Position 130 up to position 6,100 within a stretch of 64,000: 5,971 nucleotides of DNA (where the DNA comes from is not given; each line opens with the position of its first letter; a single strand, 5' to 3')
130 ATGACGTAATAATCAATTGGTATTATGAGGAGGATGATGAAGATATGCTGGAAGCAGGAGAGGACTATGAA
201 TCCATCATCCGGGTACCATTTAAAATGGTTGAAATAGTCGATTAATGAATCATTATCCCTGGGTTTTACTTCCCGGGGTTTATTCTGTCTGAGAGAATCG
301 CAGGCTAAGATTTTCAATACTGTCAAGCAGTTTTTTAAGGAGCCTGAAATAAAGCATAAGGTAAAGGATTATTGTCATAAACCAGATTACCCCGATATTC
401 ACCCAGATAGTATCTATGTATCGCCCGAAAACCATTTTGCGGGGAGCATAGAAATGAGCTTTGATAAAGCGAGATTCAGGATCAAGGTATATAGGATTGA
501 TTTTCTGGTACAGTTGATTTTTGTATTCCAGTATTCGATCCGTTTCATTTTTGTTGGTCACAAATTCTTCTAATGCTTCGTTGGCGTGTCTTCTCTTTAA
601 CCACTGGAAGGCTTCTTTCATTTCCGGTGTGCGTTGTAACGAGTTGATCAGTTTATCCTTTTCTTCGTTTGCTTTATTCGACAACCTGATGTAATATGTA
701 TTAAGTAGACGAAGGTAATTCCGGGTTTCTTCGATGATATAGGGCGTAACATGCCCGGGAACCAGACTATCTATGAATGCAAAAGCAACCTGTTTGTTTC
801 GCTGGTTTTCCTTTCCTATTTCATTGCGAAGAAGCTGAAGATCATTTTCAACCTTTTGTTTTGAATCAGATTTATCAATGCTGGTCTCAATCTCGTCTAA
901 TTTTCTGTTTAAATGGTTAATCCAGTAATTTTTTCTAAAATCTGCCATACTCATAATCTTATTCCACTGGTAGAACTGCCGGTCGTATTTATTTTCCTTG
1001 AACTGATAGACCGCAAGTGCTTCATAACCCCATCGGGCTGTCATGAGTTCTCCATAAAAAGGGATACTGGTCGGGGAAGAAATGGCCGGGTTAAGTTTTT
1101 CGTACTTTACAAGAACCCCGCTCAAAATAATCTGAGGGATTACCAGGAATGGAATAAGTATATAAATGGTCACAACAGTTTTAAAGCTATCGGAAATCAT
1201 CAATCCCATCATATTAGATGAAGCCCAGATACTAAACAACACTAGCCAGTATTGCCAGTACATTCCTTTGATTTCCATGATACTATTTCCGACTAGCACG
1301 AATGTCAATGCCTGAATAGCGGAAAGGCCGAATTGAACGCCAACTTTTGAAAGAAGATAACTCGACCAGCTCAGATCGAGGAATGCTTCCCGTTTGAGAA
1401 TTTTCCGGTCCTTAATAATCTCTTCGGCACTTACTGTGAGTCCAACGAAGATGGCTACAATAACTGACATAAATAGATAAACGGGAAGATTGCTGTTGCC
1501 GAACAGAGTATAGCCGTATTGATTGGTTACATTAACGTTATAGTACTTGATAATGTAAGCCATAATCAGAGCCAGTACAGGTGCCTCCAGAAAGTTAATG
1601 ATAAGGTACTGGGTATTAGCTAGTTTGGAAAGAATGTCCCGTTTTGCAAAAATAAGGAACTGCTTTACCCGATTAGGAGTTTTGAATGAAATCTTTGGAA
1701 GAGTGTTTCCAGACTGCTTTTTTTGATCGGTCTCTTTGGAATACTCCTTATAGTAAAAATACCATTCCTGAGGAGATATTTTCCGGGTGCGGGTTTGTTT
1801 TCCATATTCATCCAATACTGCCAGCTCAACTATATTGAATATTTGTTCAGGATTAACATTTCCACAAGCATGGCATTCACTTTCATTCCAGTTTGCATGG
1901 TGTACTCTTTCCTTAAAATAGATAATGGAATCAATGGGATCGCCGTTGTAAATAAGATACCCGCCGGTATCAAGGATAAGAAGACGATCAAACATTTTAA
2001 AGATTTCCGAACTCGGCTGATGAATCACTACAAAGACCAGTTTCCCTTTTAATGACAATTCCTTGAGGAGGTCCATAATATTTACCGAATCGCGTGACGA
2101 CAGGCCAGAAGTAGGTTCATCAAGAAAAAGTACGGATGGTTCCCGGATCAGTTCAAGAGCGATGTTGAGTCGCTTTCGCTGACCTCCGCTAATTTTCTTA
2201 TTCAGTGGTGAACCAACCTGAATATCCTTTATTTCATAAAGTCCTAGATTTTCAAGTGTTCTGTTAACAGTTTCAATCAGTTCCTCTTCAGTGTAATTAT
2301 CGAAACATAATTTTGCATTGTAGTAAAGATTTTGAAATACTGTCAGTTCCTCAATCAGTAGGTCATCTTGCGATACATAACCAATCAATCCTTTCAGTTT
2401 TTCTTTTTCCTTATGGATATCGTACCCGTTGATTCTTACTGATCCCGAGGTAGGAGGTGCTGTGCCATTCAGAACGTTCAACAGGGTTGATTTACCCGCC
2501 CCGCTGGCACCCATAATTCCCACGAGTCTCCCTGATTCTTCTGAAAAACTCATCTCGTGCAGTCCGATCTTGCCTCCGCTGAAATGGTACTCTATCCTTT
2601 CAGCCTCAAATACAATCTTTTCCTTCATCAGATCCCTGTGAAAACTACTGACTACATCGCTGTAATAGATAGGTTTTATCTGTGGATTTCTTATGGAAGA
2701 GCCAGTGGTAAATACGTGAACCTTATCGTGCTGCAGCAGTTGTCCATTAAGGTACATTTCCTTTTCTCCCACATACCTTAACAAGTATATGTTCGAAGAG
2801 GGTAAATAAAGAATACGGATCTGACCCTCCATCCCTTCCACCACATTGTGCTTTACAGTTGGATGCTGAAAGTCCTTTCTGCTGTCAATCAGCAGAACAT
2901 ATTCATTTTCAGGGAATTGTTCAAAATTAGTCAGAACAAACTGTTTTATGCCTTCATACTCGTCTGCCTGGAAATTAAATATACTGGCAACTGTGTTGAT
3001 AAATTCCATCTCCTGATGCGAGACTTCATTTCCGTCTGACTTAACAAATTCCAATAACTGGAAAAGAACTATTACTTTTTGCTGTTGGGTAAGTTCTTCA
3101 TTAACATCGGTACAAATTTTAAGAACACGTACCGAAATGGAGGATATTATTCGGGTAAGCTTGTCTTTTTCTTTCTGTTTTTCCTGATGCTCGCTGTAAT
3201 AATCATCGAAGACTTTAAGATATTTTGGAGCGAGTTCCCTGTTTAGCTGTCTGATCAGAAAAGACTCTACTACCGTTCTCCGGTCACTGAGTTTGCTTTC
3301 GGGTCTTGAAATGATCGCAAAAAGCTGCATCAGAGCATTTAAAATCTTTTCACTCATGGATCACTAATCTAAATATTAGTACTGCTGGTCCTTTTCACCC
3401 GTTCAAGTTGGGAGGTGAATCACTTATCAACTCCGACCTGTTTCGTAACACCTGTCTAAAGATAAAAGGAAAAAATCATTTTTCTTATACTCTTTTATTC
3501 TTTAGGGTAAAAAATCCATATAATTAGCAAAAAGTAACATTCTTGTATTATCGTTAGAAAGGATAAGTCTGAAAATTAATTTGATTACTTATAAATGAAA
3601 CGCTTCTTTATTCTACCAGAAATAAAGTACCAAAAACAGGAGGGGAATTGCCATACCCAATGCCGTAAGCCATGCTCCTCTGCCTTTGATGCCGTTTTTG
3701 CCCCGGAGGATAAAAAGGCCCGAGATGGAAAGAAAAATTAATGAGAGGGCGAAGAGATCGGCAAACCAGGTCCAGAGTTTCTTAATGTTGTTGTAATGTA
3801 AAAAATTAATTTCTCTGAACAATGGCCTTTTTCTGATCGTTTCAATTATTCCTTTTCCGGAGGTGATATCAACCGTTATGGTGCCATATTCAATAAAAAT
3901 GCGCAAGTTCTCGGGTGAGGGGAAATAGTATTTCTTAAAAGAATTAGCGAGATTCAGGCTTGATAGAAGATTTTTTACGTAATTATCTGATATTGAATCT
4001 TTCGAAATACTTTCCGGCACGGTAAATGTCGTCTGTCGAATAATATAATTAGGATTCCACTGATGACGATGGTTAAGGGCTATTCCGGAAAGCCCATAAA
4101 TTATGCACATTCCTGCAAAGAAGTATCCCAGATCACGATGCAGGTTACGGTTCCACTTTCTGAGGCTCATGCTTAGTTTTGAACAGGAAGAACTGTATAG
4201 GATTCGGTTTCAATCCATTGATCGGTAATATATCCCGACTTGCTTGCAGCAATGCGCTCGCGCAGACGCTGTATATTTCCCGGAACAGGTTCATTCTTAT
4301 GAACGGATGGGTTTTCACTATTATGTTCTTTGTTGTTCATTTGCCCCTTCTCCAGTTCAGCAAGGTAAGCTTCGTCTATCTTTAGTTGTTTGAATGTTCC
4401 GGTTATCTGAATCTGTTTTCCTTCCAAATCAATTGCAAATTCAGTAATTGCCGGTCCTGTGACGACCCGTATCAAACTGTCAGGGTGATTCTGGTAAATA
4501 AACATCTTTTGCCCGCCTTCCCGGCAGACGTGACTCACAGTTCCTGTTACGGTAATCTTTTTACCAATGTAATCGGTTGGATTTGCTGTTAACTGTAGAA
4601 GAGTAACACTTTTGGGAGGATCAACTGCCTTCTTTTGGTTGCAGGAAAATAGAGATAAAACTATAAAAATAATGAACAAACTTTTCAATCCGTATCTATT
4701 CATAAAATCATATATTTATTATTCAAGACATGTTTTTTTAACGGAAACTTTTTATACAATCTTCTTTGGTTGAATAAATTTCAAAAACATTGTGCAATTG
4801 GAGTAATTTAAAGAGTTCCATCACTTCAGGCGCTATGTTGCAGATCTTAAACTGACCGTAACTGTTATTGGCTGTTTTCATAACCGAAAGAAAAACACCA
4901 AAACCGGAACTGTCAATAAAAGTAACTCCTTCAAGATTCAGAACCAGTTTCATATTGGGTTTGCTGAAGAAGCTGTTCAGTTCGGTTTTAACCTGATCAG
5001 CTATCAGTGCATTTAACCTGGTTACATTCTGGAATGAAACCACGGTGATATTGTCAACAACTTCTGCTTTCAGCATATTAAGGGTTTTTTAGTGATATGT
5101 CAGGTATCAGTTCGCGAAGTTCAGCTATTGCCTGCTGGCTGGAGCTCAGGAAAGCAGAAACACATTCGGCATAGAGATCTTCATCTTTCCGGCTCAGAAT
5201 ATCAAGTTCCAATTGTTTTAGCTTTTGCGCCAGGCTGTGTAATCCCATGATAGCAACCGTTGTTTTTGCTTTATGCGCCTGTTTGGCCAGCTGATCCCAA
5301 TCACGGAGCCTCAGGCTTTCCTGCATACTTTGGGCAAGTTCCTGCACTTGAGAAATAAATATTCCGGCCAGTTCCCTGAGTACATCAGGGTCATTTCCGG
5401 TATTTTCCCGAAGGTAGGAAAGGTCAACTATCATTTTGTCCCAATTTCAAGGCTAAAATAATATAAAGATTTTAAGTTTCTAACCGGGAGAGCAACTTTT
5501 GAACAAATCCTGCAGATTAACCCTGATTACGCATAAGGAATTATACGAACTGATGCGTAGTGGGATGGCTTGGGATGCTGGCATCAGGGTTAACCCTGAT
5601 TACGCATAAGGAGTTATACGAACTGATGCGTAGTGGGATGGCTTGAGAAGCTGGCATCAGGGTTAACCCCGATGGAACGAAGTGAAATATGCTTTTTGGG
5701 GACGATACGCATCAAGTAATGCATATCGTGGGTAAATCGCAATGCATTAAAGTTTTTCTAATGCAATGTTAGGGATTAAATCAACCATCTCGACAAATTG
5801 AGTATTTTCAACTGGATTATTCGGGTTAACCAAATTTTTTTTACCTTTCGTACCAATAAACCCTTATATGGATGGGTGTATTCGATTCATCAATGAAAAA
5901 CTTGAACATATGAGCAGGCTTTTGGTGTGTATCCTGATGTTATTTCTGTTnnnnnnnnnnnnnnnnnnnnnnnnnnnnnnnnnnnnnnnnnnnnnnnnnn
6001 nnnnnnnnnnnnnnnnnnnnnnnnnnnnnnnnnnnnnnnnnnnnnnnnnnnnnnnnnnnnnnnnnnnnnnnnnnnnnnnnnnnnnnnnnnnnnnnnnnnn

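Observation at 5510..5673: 73-bp tandem repeat generating phased 18-bp palindromes in a divergent promoter region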

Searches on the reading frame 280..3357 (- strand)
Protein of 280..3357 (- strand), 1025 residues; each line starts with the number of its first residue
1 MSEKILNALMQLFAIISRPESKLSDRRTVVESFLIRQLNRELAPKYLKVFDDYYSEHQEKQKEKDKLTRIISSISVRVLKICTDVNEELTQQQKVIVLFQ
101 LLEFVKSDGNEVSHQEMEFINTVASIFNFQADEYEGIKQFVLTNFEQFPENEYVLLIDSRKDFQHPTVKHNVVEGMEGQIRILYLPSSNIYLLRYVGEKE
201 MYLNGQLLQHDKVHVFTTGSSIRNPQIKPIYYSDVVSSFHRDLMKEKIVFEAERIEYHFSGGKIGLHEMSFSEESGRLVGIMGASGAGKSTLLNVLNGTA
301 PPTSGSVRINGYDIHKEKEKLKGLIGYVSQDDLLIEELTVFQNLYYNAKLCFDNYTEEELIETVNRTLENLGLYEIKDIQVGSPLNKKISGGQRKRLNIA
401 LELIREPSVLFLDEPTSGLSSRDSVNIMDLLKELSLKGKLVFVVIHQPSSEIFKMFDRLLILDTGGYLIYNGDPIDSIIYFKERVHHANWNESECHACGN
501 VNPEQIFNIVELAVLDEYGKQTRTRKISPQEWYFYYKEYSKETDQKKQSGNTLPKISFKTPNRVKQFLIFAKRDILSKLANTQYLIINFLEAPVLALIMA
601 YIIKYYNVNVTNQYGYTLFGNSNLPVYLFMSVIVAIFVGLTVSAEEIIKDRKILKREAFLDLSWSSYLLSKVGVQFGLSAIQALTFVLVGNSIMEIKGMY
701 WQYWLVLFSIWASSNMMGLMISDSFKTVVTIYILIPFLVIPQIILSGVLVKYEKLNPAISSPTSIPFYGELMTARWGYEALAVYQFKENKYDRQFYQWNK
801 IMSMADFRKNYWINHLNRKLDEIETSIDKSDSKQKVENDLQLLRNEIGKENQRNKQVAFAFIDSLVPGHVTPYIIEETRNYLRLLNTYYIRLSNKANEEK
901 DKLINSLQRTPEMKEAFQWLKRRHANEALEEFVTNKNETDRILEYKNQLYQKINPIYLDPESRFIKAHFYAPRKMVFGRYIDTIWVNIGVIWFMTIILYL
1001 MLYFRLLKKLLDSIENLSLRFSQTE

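Call 13: search_protein_families(library=pfam, proteins=[window:280-3357:-])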
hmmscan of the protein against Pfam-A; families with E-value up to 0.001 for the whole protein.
window:280-3357:- (1025 aa): 5 families
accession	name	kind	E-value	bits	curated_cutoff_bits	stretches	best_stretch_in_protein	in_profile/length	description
PF00005.33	ABC_tran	-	1.8e-32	113.3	25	1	266-417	1-137/137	ABC transporter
PF01061.29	ABC2_membrane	-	1.9e-17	64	26.9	1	566-758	2-188/211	ABC-2 type transporter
PF19055.6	ABC2_membrane_7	-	0.00011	21.7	22.7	1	446-481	1-36/410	ABC-2 type transporter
PF05099.18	TerB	-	0.00014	22.5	24.4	1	39-138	37-117/118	Tellurite resistance protein TerB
PF03193.22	RsgA_GTPase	-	0.00085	19.6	30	0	276-301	106-131/174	RsgA GTPase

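Call 37: find_encoding_contigs(protein=window:280-3357:-, flank=10000, max_places=6)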
Protein window:280-3357:- (1025 aa): 1 contig read that carries it; 1 place shown.
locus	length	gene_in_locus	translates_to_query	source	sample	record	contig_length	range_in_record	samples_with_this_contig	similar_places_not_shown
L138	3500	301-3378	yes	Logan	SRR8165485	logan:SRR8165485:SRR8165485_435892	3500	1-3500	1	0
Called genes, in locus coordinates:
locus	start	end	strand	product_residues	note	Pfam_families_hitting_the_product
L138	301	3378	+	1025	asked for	PF00005:ABC_tran, PF01061:ABC2_membrane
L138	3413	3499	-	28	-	?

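Call 38: find_encoding_contigs(protein=window:280-3330:-, flank=10000, max_places=6)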
Protein window:280-3330:- (1016 aa): 8 contigs read that carry it; 2 places shown.
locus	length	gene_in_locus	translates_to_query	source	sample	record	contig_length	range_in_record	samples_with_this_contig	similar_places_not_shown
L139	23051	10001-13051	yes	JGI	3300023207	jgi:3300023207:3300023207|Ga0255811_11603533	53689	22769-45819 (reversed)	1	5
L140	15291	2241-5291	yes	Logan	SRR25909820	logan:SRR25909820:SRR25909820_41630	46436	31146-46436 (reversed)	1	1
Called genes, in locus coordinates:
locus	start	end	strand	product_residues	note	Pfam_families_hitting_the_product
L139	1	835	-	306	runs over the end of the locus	PF00389:2-Hacid_dh, PF02826:2-Hacid_dh_C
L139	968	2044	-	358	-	PF00266:Aminotran_5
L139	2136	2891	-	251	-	PF04029:2-ph_phosp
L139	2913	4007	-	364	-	PF01571:GCV_T, PF08669:GCV_T_C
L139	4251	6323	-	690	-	PF07676:PD40, PF13620:CarboxypepD_reg (weak), PF00691:OmpA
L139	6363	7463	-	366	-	-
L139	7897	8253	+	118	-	PF01627:Hpt (weak)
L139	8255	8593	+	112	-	PF01740:STAS, PF13466:STAS_2 (weak)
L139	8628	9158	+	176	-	-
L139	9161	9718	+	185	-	PF03929:PepSY_TM (faint), PF16357:PepSY_TM_like_2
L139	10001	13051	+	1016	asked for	PF00005:ABC_tran, PF01061:ABC2_membrane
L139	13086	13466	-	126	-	PF09345:SiaC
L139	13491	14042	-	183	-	PF19788:DUF6272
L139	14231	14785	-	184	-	PF13521:AAA_28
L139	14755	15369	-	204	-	PF04973:NMN_transporter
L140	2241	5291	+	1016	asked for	PF00005:ABC_tran, PF01061:ABC2_membrane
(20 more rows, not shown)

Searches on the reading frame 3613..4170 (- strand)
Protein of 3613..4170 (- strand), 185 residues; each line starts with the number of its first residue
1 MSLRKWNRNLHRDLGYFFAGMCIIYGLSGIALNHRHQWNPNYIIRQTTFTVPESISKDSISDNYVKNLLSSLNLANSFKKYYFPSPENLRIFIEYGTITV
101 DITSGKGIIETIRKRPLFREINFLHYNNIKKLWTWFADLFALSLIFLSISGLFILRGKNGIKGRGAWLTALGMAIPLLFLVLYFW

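Call 13: search_protein_families(library=pfam, proteins=[window:3613-4170:-])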
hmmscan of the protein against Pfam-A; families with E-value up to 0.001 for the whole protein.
window:3613-4170:- (185 aa): 2 families
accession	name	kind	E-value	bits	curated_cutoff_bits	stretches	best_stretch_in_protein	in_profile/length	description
PF16357.10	PepSY_TM_like_2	-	2.4e-15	57.5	27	1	22-183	21-195/197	Putative PepSY_TM-like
PF03929.21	PepSY_TM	-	1.2e-06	29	28.8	0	95-159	95-160/295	PepSY-associated TM region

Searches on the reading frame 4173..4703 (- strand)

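Call 13: search_protein_families(library=pfam, proteins=[window:4173-4703:-])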
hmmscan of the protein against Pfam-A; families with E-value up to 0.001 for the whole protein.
window:4173-4703:- (176 aa): 1 family
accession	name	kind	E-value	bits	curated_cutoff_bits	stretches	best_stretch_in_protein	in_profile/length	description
PF12869.13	tRNA_anti-like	-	0.00047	20.2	23.5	1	43-111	66-139/146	tRNA_anti-like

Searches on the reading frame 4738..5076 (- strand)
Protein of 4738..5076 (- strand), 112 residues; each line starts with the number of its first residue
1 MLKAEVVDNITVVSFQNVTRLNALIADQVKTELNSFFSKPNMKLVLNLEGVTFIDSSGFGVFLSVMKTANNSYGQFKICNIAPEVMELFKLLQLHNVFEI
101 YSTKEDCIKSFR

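Call 13: search_protein_families(library=pfam, proteins=[window:4738-5076:-])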
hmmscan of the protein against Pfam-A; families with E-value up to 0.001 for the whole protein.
window:4738-5076:- (112 aa): 2 families
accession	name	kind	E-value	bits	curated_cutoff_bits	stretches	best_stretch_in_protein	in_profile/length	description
PF01740.26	STAS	-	2.6e-17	63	22.6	1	3-106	3-105/106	STAS domain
PF13466.11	STAS_2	-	1.4e-07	32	29.2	1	26-94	12-79/80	STAS domain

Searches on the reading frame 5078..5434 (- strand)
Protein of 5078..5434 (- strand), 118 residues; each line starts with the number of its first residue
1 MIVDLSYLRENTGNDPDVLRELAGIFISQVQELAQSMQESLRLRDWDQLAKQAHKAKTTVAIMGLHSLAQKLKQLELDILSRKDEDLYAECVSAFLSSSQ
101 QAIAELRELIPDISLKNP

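Call 13: search_protein_families(library=pfam, proteins=[window:5078-5434:-])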
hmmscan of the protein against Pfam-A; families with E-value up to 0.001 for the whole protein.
window:5078-5434:- (118 aa): 1 family
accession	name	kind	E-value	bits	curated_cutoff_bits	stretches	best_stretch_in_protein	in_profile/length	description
PF01627.28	Hpt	-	1.4e-07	32.1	24.6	1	21-98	1-73/84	Hpt domain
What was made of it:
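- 5078..5434 (-): Hpt-domain gene, first gene of the leftward operon (Hpt, then STAS). Call 13.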

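Call 18: find_encoding_contigs(protein=window:5078-5434:-, flank=3000, max_places=10)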
Protein window:5078-5434:- (118 aa): 9 contigs read that carry it; 5 places shown.
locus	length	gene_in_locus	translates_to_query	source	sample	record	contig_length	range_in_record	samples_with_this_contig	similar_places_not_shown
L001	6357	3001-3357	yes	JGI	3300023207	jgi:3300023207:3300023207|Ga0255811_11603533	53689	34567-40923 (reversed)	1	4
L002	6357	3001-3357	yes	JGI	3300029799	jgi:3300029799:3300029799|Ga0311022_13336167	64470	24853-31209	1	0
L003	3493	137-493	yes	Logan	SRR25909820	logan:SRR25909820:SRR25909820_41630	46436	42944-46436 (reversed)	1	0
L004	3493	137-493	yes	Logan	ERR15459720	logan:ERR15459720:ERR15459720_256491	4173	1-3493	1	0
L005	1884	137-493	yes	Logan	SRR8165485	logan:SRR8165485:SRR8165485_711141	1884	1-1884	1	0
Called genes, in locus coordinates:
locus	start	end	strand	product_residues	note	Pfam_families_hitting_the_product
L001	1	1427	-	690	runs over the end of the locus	PF07676:PD40, PF13620:CarboxypepD_reg (weak), PF00691:OmpA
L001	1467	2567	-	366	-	-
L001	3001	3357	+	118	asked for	PF01627:Hpt (weak)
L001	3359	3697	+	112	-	PF01740:STAS, PF13466:STAS_2 (weak)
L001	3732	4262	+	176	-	-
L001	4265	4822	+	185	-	PF03929:PepSY_TM (faint), PF16357:PepSY_TM_like_2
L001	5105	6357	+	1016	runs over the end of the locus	PF00005:ABC_tran, PF01061:ABC2_membrane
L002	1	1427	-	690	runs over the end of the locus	PF07676:PD40, PF13620:CarboxypepD_reg (weak), PF00691:OmpA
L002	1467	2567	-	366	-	-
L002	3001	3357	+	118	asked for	PF01627:Hpt (weak)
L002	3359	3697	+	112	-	PF01740:STAS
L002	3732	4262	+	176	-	-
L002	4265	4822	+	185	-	PF03929:PepSY_TM (faint), PF16357:PepSY_TM_like_2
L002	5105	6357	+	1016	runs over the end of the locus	PF00005:ABC_tran, PF01061:ABC2_membrane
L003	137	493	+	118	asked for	PF01627:Hpt (weak)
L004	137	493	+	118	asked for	PF01627:Hpt (weak)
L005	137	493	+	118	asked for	PF01627:Hpt (weak)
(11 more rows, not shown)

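Call 66: find_homologous_proteins(query=window:5078-5434:-, max_evalue=1e-10)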
Query window:5078-5434:- (118 aa): 5 proteins with E <= 1e-10 among 25 candidates.
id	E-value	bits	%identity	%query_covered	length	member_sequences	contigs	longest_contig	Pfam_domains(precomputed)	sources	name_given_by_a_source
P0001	1.7e-61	223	93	100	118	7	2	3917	PF01627.29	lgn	-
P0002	2.6e-59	216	91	99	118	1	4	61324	PF01627.29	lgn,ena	-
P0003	1.3e-58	213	89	99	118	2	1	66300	PF01627.29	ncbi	ncbi:MAG: Hpt domain-containing protein [Bacteroidales bacterium]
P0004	5.5e-47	176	71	99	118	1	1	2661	PF01627.29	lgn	-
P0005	1.5e-39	152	88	75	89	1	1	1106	PF01627.29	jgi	jgi:HPt (histidine-containing phosphotransfer) domain-containing protein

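Call 67: find_encoding_contigs(protein=P0002, flank=3000, max_places=6)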
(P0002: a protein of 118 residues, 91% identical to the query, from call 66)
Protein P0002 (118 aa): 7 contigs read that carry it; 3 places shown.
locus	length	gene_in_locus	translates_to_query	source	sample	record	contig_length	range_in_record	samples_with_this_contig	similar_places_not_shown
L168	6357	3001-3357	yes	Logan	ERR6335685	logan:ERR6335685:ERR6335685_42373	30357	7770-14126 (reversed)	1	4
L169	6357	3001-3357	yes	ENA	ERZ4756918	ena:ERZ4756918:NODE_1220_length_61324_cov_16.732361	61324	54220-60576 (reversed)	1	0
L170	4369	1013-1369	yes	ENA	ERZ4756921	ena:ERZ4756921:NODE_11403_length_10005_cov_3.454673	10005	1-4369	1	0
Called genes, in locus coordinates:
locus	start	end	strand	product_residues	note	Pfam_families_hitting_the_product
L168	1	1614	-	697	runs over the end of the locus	PF07676:PD40 (weak), PF00691:OmpA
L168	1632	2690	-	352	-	-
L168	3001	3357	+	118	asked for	PF01627:Hpt (weak)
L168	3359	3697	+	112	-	PF01740:STAS, PF13466:STAS_2 (weak)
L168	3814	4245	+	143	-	-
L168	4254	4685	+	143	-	-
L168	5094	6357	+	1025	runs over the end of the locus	PF00005:ABC_tran, PF01061:ABC2_membrane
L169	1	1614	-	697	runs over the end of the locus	PF07676:PD40 (weak), PF00691:OmpA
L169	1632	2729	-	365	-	-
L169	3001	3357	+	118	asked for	PF01627:Hpt (weak)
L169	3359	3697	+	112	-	PF01740:STAS, PF13466:STAS_2 (weak)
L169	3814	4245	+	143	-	-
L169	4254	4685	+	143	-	-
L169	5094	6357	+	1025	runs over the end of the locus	PF00005:ABC_tran, PF01061:ABC2_membrane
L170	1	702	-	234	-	?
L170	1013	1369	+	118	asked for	PF01627:Hpt (weak)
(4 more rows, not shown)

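Call 68: find_encoding_contigs(protein=P0003, flank=3000, max_places=6)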
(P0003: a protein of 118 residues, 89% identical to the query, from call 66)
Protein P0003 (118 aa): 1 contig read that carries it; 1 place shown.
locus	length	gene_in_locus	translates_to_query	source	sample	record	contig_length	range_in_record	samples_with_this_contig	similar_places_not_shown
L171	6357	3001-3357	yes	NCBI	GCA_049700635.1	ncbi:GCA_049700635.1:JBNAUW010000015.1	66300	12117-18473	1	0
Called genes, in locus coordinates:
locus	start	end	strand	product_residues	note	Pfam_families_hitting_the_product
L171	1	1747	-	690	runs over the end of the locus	PF07719:TPR_2 (faint), PF21033:RMD1-3 (faint), PF07676:PD40 (weak), PF05359:DUF748 (faint), PF00691:OmpA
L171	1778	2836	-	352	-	-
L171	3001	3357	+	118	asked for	PF01627:Hpt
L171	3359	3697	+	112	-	PF01740:STAS, PF13466:STAS_2 (weak)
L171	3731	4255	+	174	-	-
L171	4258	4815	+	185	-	PF16357:PepSY_TM_like_2, PF03929:PepSY_TM (faint)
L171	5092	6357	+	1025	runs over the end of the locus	PF00005:ABC_tran, PF01061:ABC2_membrane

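Call 69: find_encoding_contigs(protein=P0001, flank=3000, max_places=6)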
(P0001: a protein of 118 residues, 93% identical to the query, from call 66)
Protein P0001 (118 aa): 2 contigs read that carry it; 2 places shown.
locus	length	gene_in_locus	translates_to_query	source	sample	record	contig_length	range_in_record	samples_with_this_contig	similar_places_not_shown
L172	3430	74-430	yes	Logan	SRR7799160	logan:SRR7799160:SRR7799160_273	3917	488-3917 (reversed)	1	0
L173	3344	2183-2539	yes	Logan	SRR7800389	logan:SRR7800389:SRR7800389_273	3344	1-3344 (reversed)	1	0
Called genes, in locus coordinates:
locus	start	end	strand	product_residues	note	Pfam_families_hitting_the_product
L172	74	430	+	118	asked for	PF01627:Hpt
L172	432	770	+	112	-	PF01740:STAS, PF13466:STAS_2 (weak)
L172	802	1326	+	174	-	-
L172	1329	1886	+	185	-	PF03929:PepSY_TM (faint), PF16357:PepSY_TM_like_2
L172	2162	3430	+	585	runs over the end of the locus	?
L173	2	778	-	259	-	?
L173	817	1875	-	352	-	-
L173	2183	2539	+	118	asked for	PF01627:Hpt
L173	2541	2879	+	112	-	PF01740:STAS, PF13466:STAS_2 (weak)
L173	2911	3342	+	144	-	?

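Call 70: find_encoding_contigs(protein=P0004, flank=3000, max_places=6)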
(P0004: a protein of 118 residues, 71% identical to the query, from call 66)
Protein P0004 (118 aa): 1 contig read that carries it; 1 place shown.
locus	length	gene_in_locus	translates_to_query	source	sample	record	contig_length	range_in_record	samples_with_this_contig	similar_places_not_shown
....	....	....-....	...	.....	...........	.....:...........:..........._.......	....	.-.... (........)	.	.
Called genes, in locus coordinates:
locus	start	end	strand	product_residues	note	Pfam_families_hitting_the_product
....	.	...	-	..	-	?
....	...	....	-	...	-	-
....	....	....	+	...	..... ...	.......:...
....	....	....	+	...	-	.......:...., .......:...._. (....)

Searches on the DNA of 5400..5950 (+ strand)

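Call 12: search_rna_families(source=window, start=5400, end=5950, threshold=evalue, max_evalue=10)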
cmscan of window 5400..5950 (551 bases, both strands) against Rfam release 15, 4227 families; matches with E-value up to 10: 2.
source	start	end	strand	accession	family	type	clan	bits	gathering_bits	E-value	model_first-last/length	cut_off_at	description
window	5840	5924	-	RF01929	bxd_1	Gene; lncRNA;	-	15.1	75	0.75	1-86/86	no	Bithoraxoid conserved region 1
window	5737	5771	+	RF00667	mir-33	Gene; miRNA;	-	13.4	50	5.3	1-69/69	no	mir-33 microRNA precursor family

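Call 59: search_dna_similar(query=window:5505-5685:+, collection=plasmids, mode=distant, max_evalue=1, max_rows=15)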
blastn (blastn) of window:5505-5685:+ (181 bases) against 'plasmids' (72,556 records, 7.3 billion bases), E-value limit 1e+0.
No match.
